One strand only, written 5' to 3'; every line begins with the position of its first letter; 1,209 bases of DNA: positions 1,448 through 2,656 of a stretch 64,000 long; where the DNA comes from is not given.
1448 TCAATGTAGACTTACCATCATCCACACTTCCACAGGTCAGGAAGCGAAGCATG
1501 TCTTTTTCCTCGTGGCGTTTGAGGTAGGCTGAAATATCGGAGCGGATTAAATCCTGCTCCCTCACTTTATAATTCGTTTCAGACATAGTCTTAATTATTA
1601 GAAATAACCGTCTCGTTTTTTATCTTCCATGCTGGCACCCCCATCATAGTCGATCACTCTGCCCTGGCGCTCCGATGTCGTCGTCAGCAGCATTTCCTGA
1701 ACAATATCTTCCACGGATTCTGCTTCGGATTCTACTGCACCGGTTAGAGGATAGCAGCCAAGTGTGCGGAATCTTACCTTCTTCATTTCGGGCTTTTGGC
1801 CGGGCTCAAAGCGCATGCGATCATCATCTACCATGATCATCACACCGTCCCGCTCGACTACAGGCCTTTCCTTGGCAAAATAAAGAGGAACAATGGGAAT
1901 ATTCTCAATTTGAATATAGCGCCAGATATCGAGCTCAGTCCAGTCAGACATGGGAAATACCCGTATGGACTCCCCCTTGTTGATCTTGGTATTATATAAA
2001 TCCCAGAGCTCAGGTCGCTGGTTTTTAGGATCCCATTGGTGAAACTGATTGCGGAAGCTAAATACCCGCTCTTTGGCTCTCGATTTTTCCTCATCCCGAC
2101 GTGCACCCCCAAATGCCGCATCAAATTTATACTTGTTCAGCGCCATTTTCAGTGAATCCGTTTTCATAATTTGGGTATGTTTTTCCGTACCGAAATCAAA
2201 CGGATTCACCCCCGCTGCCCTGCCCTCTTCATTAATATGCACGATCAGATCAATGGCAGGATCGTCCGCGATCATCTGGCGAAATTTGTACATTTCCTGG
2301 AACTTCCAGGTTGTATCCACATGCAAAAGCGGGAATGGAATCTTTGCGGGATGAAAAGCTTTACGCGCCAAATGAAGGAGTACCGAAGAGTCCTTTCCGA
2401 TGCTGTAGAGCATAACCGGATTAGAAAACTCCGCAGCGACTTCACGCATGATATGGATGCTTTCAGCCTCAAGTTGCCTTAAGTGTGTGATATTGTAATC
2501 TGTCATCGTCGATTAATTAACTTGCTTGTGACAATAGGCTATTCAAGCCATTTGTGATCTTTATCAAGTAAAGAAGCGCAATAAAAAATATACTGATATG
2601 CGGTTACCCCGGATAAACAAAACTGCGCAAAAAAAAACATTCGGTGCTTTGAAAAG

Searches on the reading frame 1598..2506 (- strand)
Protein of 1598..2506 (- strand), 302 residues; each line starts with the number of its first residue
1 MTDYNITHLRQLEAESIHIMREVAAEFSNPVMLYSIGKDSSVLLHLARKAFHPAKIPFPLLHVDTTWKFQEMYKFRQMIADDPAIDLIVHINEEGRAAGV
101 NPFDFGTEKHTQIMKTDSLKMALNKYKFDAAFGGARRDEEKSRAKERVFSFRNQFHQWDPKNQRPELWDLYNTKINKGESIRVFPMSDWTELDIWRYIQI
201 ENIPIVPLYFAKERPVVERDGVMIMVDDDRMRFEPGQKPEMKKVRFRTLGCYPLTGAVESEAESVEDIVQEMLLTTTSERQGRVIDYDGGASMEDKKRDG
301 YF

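Call 54: search_protein_families(library=pfam, proteins=[window:1598-2506:-], max_evalue=0.00001)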
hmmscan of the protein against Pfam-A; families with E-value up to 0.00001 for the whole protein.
window:1598-2506:- (302 aa): 1 family
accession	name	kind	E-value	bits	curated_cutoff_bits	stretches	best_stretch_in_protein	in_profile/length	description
PF01507.26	PAPS_reduct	-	1.7e-55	188.1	22.5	1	29-256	1-174/175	Phosphoadenosine phosphosulfate reductase domain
